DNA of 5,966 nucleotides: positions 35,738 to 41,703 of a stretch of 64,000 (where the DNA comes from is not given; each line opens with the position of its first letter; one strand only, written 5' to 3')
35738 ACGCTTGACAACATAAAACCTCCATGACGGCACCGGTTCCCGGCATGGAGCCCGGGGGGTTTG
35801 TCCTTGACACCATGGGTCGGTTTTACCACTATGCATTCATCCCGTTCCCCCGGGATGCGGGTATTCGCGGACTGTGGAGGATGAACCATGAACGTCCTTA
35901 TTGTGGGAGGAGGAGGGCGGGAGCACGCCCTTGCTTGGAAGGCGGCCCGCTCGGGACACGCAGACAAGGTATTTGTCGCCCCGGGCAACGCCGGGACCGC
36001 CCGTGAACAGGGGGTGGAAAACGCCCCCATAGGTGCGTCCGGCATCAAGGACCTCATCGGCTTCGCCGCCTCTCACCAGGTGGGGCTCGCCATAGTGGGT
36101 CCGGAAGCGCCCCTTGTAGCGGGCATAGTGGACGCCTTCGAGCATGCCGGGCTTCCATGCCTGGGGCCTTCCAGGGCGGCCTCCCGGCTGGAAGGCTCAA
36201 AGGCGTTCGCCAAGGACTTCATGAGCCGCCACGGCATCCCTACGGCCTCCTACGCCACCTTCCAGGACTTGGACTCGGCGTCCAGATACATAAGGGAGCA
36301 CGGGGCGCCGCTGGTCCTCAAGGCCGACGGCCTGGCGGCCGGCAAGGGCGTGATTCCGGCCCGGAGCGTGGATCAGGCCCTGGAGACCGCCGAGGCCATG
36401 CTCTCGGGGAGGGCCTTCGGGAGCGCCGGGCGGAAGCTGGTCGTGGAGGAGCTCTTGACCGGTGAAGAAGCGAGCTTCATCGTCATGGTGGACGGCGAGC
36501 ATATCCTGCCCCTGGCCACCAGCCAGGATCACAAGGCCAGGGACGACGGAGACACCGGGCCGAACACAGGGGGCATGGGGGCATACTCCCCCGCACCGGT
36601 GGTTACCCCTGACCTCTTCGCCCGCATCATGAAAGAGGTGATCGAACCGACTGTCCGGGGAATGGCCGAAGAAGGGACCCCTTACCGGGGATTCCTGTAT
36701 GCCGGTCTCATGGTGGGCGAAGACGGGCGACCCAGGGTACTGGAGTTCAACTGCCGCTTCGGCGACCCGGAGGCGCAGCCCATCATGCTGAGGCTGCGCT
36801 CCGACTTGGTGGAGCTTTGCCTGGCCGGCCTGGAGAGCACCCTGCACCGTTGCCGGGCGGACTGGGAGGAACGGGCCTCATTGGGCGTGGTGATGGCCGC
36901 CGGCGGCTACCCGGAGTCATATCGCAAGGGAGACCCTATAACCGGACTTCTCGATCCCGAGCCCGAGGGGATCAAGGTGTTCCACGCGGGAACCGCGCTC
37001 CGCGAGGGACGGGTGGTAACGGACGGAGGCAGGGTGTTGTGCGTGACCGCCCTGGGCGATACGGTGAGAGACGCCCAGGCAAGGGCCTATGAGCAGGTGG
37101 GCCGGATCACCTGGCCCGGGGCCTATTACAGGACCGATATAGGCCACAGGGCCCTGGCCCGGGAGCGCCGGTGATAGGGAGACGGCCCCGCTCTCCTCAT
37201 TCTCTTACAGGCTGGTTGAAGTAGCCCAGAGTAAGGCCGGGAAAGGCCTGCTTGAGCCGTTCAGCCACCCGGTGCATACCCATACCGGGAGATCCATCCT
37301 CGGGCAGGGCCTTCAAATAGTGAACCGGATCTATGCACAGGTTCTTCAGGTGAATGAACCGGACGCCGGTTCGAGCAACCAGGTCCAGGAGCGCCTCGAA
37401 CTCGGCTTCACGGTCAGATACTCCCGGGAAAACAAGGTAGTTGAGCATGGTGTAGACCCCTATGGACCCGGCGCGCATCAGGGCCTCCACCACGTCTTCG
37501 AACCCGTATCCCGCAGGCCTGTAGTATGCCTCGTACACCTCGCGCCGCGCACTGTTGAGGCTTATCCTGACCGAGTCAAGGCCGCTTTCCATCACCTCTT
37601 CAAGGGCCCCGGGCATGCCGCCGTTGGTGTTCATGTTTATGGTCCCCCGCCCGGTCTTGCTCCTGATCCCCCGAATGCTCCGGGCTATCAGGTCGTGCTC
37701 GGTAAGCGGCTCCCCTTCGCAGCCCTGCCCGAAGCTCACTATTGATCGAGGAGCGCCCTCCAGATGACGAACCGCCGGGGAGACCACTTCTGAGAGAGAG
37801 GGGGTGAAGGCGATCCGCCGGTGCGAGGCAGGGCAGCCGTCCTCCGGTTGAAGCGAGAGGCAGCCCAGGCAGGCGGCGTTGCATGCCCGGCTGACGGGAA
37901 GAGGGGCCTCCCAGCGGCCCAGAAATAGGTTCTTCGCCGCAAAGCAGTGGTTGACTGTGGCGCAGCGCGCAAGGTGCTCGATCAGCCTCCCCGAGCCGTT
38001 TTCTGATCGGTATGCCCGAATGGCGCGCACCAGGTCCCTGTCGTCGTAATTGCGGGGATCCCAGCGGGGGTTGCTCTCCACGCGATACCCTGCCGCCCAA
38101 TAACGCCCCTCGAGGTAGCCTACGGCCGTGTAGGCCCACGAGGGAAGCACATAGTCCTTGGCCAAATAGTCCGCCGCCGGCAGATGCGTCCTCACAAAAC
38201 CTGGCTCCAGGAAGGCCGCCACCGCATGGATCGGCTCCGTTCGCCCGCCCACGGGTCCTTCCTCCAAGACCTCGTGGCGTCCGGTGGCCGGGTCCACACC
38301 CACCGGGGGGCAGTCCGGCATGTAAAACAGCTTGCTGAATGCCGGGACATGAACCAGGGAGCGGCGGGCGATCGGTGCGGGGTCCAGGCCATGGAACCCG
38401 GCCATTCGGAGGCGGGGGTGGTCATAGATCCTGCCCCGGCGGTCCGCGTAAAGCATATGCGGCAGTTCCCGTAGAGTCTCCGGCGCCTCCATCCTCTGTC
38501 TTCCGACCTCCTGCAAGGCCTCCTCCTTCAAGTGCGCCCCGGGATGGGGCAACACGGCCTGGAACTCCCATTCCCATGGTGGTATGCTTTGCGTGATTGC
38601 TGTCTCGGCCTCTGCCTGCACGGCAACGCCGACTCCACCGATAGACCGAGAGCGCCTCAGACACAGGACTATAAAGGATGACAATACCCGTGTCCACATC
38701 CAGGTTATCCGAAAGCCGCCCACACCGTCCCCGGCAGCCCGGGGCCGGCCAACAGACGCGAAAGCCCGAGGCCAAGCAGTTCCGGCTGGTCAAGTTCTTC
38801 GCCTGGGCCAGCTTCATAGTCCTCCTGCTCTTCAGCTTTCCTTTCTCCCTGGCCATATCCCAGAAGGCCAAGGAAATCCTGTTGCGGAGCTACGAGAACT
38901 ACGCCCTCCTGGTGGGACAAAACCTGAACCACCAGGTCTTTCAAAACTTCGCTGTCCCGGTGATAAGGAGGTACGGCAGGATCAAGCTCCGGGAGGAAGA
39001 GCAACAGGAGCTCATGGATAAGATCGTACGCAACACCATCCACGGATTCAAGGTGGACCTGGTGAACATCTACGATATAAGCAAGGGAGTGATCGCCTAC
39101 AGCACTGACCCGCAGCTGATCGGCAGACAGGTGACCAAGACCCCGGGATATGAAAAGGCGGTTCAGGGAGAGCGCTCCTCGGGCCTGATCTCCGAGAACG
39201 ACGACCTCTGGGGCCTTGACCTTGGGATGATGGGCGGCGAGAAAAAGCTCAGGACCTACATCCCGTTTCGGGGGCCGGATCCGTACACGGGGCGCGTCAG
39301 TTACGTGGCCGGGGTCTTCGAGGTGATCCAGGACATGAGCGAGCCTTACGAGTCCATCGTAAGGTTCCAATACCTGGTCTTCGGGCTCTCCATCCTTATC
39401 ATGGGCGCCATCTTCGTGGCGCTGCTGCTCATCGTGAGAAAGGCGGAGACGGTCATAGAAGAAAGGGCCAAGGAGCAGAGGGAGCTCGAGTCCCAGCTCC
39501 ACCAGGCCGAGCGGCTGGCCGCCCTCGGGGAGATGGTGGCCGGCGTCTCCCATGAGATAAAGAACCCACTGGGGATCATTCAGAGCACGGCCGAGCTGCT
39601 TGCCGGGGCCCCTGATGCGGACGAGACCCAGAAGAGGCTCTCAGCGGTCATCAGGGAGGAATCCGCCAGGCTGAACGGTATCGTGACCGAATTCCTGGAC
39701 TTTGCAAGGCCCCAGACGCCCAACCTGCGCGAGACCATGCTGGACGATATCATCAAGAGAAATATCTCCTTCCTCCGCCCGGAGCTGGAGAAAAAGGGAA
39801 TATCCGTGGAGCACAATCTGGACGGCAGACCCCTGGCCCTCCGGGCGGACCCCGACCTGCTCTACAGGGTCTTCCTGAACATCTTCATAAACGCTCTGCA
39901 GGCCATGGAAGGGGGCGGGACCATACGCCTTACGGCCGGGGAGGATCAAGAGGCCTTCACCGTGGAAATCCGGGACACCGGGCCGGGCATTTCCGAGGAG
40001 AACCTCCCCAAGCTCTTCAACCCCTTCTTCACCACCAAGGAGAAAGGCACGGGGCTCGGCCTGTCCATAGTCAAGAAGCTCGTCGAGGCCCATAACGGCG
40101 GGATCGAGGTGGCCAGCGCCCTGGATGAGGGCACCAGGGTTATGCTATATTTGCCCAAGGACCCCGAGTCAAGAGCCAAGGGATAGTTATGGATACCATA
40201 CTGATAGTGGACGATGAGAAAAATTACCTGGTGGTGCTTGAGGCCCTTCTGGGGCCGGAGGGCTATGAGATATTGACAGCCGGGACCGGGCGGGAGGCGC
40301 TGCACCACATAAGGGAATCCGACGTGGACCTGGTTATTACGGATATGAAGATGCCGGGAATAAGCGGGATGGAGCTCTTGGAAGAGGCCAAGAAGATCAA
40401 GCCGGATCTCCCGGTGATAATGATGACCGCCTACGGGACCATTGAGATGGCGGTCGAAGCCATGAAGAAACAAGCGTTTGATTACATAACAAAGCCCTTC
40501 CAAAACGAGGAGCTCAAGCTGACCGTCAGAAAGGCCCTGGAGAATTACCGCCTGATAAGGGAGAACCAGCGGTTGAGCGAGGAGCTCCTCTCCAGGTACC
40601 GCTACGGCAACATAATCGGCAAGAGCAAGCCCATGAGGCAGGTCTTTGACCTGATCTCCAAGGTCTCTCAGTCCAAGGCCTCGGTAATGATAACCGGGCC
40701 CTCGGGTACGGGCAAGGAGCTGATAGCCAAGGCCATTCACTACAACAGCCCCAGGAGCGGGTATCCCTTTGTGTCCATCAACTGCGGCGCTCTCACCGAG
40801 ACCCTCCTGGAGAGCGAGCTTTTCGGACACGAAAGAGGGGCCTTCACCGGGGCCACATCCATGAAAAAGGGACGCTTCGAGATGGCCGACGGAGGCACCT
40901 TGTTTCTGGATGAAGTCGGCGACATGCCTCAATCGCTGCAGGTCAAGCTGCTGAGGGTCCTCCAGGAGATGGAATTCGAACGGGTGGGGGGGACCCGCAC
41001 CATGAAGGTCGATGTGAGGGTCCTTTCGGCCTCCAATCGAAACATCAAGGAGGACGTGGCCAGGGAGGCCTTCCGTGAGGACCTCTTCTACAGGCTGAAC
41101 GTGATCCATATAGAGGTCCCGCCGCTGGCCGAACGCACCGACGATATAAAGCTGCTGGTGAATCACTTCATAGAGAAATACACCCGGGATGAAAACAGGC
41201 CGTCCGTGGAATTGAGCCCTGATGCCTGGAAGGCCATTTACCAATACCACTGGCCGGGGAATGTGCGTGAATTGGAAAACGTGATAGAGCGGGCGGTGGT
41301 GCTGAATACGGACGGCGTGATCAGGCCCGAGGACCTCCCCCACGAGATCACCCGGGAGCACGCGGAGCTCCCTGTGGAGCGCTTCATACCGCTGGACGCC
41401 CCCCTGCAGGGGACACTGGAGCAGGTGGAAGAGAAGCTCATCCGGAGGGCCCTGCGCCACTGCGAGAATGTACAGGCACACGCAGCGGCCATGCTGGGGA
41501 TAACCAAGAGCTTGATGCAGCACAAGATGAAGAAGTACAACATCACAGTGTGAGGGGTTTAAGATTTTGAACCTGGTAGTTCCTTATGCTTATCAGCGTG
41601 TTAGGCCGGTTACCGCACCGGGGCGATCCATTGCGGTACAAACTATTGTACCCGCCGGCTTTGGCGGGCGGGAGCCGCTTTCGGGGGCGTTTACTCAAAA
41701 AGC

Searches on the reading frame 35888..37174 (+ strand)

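Call 6: search_protein_families(library=pfam, proteins=[window:35888-37174:+])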
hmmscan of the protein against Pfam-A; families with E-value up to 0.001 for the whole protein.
window:35888-37174:+ (428 aa): 4 families
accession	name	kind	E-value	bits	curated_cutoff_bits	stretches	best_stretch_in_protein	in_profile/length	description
PF01071.24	GARS_A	-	3.2e-77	259.2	27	1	103-296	1-194/194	Phosphoribosylglycinamide synthetase, ATP-grasp (A) domain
PF02843.22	GARS_C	-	1.2e-35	122.2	34.8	1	332-421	2-92/92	Phosphoribosylglycinamide synthetase, C domain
PF02844.21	GARS_N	-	1.1e-34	119.6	29.5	1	1-102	1-100/100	Phosphoribosylglycinamide synthetase, N domain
PF02222.28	ATP-grasp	-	0.00012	22.2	27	1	111-190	2-76/179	ATP-grasp domain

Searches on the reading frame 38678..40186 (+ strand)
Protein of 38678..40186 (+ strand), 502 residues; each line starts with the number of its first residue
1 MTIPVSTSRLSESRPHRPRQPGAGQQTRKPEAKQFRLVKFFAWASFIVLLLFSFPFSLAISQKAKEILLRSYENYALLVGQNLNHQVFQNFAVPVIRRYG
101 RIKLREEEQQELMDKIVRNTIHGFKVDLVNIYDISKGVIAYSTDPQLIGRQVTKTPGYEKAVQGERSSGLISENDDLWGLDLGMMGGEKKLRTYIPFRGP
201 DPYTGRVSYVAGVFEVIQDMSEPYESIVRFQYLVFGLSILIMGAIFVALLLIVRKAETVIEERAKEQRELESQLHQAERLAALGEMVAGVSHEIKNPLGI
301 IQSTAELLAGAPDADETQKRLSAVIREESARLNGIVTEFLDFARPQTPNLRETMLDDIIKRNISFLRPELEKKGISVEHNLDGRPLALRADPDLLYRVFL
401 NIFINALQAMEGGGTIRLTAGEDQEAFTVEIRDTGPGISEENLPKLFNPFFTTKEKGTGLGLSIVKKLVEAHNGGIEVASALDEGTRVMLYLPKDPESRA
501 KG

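Call 6: search_protein_families(library=pfam, proteins=[window:38678-40186:+])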
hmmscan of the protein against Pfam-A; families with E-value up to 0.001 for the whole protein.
window:38678-40186:+ (502 aa): 4 families
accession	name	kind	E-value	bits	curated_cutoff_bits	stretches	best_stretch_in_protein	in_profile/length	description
PF02518.31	HATPase_c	-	6.1e-28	97.9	26.4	1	391-495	2-110/111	Histidine kinase-, DNA gyrase B-, and HSP90-like ATPase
PF00512.31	HisKA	-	1.8e-15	57.2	26.9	1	283-347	2-65/66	His Kinase A (phospho-acceptor) domain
PF13581.12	HATPase_c_2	-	5.3e-07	30.1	27.4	1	401-472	42-112/127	Histidine kinase-like ATPase domain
PF14501.12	HATPase_c_5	-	0.00069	19.9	22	0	395-479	6-89/102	GHKL domain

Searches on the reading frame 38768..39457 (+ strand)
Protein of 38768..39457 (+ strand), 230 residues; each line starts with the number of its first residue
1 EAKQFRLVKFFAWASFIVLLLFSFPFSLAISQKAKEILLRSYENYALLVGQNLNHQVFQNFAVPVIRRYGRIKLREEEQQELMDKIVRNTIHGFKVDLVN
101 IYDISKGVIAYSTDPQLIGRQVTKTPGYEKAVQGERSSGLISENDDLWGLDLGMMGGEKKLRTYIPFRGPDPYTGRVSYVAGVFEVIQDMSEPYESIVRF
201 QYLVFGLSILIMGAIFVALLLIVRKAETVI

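Call 51: find_homologous_proteins(query=window:38768-39457:+, max_evalue=0.00001)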
Query window:38768-39457:+ (230 aa): 53 proteins with E <= 0.00001 among 617 candidates.
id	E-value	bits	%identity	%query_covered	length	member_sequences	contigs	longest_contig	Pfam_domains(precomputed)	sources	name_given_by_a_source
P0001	9.3e-102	357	70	100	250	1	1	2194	-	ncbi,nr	ncbi:MAG: two-component sensor histidine kinase, partial [Deltaproteobacteria bacterium]|nr:two-comp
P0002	8.5e-99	347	66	99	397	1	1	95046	PF00512.32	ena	-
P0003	8.9e-99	347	70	100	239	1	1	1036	-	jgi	jgi:hypothetical protein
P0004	1.1e-98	347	67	100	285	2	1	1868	PF00512.32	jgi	jgi:hypothetical protein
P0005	3.7e-97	342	66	100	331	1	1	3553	-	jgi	jgi:hypothetical protein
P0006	1.6e-96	340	66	100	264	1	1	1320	-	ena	-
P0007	4.4e-96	339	67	99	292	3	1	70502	-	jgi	jgi:two-component system, NtrC family, sensor histidine kinase HydH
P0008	7.6e-96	338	68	100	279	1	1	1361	-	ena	-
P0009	3.6e-95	336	68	100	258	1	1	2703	-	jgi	jgi:two-component system sensor histidine kinase HydH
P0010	6.0e-95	335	64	100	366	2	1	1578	PF00512.32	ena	-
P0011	3.1e-93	329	66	95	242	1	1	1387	-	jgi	-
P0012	4.0e-93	329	66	99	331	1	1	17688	PF00512.32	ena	-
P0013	4.6e-92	325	66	94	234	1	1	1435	-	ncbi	-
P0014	2.5e-91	323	65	100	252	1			-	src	-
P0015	1.1e-89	318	63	100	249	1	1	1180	-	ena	-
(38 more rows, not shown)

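Call 58: predict_structure(alignment_id=A2)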
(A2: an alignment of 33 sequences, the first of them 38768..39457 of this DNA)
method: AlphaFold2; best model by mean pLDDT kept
length: 230 residues; sequences in the alignment: 33
mean_pLDDT: 83.5   pTM: 0.75
mean pLDDT of the five models: 83.5, 82.3, 81.9, 79.9, 79.1
residues with pLDDT >= 90: 89; 70-90: 108; 50-70: 33; < 50: 0
segments of 3 or more residues with pLDDT < 50: none
pLDDT, mean of each block of 10 residues (from residue 1): 63 77 79 84 92 93 89 86 95 91 92 94 92 91 60 68 88 68 92 85 84 83 74
secondary structure, 60 per line:
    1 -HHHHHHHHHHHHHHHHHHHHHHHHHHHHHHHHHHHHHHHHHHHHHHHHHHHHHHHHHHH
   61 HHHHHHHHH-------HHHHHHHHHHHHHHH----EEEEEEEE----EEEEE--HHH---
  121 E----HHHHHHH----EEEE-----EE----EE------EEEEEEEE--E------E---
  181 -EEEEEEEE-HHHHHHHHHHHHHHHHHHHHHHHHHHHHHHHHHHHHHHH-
elements in order: H2-69 H77-91 E96-103 E108-112 H126-132 E137-140 E160-167 E182-189 H191-229

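Call 62: fold_search(model_id=the predicted structure, library=pdb)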
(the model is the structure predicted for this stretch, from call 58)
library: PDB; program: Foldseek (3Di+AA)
matches with E <= 10: 351; with E <= 0.001: 4
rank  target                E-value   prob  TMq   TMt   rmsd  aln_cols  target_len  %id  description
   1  9a5d_A                5.5e-07  1.00  0.63  0.27   4.8       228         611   13  Integrative model of WALK-YYCH by crosslinking MS and deep learning (released 2024-09-18)
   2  5is1                  4.2e-06  1.00  0.46  0.71   5.3       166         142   14  Crystal structure of the extracellular domain of sensor histidine kinase YycG from Staphylococcus aureus at 2.0 Angstrom (released 2016-07-20)
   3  4ywz_A                5.6e-06  1.00  0.44  0.64   5.7       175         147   12  Crystal structure of the extracellular receptor domain of the essential sensor kinase WalK from Staphylococcus aureus (released 2016-03-30)
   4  7dud_A                6.7e-06  1.00  0.44  0.64   5.7       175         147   12  Crystal Structure of erWalK (released 2022-01-19)
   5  2j80_A                3.7e-03  1.00  0.28  0.46   8.8       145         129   16  Structure of Citrate-bound Periplasmic Domain of Sensor Histidine Kinase CitA (released 2007-10-23)
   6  6dtm                  3.7e-03  0.97  0.28  0.26  12.1       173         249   14  Crystal Structure of Helicobacter pylori TlpA Chemoreceptor Ligand Binding Domain (released 2018-09-12)
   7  9mrh_B                5.5e-03  1.00  0.36  0.24   6.4       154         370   15  Fluorescence lifetime-readout citrate sensor (released 2025-11-12)
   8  6e0a_B                5.9e-03  0.97  0.29  0.26  11.5       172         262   14  Crystal Structure of Helicobacter pylori TlpA Chemoreceptor Ligand Binding Domain (released 2018-09-12)
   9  9mrh_A                6.6e-03  0.99  0.30  0.20   9.5       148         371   18  Fluorescence lifetime-readout citrate sensor (released 2025-11-12)
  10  9a65_B                6.6e-03  0.66  0.25  0.11  15.1       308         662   11  Integrative model of YVAQ-MCPB by crosslinking MS and deep learning (released 2024-09-18)
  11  8z5k_MODEL_1_A        1.1e-02  0.99  0.39  0.42   6.4       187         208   10  Solution structure of PA2072 CHASE4 monomer. (released 2025-04-23)
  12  8z6n                  1.2e-02  0.99  0.43  0.47   6.5       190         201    9  The dimerization structure of CHASE4 domain of PA2072 (alpha form) (released 2025-04-23)
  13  8z84                  1.2e-02  0.99  0.40  0.43   6.6       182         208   10  The dimerization structure of CHASE4 domain of PA2072(beta form). (released 2025-04-23)
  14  8wct_A                1.5e-02  0.89  0.29  0.31   8.6       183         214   11  The crystal structure of the CHASE4 domain of iron-sensetive membrane protein (IsmP,Uniprot ID:Q9I243) (released 2024-02-14)
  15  5wbf_A                1.5e-02  0.84  0.27  0.25  11.6       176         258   14  Double CACHE (dCACHE) sensing domain of TlpC chemoreceptor from Helicobacter pylori (released 2017-11-08)
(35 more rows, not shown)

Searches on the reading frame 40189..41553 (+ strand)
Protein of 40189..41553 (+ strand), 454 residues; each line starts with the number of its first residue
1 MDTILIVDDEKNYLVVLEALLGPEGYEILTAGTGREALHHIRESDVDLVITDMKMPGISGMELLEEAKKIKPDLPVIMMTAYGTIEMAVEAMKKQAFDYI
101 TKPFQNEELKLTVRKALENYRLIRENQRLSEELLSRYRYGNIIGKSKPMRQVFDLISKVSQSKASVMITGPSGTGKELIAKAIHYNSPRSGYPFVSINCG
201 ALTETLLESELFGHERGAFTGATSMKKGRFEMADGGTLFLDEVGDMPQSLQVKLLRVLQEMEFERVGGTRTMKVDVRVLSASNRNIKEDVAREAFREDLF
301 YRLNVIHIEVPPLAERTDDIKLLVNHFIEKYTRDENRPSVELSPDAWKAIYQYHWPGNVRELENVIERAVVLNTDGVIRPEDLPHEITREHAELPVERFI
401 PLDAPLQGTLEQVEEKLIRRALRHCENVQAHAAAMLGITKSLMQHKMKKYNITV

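Call 6: search_protein_families(library=pfam, proteins=[window:40189-41553:+])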
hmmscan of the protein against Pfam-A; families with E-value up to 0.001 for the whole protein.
window:40189-41553:+ (454 aa): 13 families
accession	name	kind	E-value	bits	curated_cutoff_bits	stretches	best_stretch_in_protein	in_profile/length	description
PF00158.32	Sigma54_activat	-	2.6e-72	242.4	20.2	1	142-309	1-168/168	Sigma-54 interaction domain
PF00072.30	Response_reg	-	2.3e-31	108.7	30.2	1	4-113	1-110/111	Response regulator receiver domain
PF25601.1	AAA_lid_14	-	2.4e-27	95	27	1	315-393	2-80/87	AAA+ ATPase lid domain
PF14532.12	Sigma54_activ_2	-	5.7e-21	75.6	25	1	143-313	1-138/138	Sigma-54 interaction domain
PF02954.25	HTH_8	-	8.6e-10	38.6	22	1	409-450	1-42/42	Bacterial regulatory protein, Fis family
PF07728.20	AAA_5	-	6e-08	33.2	22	1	166-294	2-134/139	AAA domain (dynein-related subfamily)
PF00004.35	AAA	-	4e-06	27.7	21.2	1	166-287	1-111/131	ATPase family associated with various cellular activities (AAA)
PF20030.5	bpMoxR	-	3.9e-05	23.3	27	1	151-309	19-170/205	MoxR domain in the MoxR-vWA-beta-propeller ternary systems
PF13191.12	AAA_16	-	0.00015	22.7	32.6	1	143-213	3-80/167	AAA ATPase domain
PF01078.27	Mg_chelatase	-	0.00019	21.3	20.3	0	221-258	93-130/207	Magnesium chelatase, subunit ChlI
PF00493.29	MCM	-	0.00019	21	23.3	1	161-284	55-173/224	MCM P-loop domain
PF01695.23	IstB_IS21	-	0.00035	20.6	24.1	0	144-208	72-137/238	IstB-like ATP binding protein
PF12775.13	AAA_7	-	0.00098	19.1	25.8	0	155-204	25-74/181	P-loop containing dynein motor region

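Call 8: find_related_loci(query=window:40189-41550:+, collection=genome_contigs, flank=4000)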
Query window:40189-41550:+ (454 aa) in genome_contigs; peptide patterns used: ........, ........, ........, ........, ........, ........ (x = any residue, [..] = any of these).
600 stretches matched a pattern (row limit reached: there are more); 590 encode a relative of the query (tblastn E <= 1e-3); the best 80 are kept; 80 distinct loci.
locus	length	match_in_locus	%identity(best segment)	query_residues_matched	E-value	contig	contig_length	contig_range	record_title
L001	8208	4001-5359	83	1-453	0e+0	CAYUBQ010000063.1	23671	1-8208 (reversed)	MAG TPA_asm: uncultured Desulfobacterales bacterium isolate SRP332253_co1_149 genome assembly, contig: NODE_3301_length_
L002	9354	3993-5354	80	1-454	0e+0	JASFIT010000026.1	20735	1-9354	MAG: Desulfobacteraceae bacterium isolate D0608S20remetaG_Bin_205 D0608S20remetaG_FD_scaffold_239_c1, whole genome shotg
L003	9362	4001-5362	78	1-454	0e+0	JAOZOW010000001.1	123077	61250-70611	MAG: Deltaproteobacteria bacterium isolate GMC4.metabat2.101 GMC4_31_length_123077_cov_19.871316, whole genome shotgun s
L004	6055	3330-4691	76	1-454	0e+0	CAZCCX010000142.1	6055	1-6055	MAG TPA_asm: uncultured Desulfobacteraceae bacterium isolate binchicken_co89_617 genome assembly, contig: NODE_27913_len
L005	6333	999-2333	78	1-445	0e+0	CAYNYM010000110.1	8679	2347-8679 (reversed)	MAG TPA_asm: uncultured Desulfobacteraceae bacterium isolate binchicken_co42_439 genome assembly, contig: NODE_14199_len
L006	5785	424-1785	77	1-454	0e+0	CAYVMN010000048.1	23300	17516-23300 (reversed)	MAG TPA_asm: uncultured Desulfobacteraceae bacterium isolate SRP323688_co1_238 genome assembly, contig: NODE_3765_length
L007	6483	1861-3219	77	1-454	0e+0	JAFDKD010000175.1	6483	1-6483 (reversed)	MAG: Deltaproteobacteria bacterium isolate Meg22_24_Bin_96 Meg22_24_Bin_96_scaffold_25413, whole genome shotgun sequence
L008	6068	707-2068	75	1-454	0e+0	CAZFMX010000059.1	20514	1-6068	MAG TPA_asm: uncultured Desulfobacteraceae bacterium isolate binchicken_co178_257 genome assembly, contig: NODE_3450_len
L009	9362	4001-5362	76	1-454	0e+0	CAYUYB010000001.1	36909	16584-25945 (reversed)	MAG TPA_asm: uncultured Desulfobacteraceae bacterium isolate binchicken_co116_2 genome assembly, contig: NODE_925_length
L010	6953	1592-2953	75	1-454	0e+0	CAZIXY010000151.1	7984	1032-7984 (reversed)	MAG TPA_asm: uncultured Desulfobacteraceae bacterium isolate binchicken_co256_358 genome assembly, contig: NODE_26143_le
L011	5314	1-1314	77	17-454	0e+0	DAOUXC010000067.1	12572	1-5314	MAG TPA_asm: Desulfobacteraceae bacterium isolate CSMAG_891 CSMAG_891_k141_2349_length_12572_cov_27.0000, whole genome s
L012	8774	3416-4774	73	1-454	0e+0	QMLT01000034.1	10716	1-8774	MAG: Deltaproteobacteria bacterium isolate B33_G16 B33_Guay16_scaffold_04532, whole genome shotgun sequence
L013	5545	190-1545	75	1-452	0e+0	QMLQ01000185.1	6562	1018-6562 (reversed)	MAG: Deltaproteobacteria bacterium isolate B46_G9 B46_Guay9_scaffold_19665, whole genome shotgun sequence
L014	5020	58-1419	75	1-454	0e+0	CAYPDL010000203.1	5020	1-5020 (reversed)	MAG TPA_asm: uncultured Desulfobacteraceae bacterium isolate SRP178699_co1_442 genome assembly, contig: NODE_25039_lengt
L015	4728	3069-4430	75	1-454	0e+0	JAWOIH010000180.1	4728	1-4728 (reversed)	MAG: Candidatus Desulfacyla sp. isolate CWP5-2.bin.153 k191_1599513, whole genome shotgun sequence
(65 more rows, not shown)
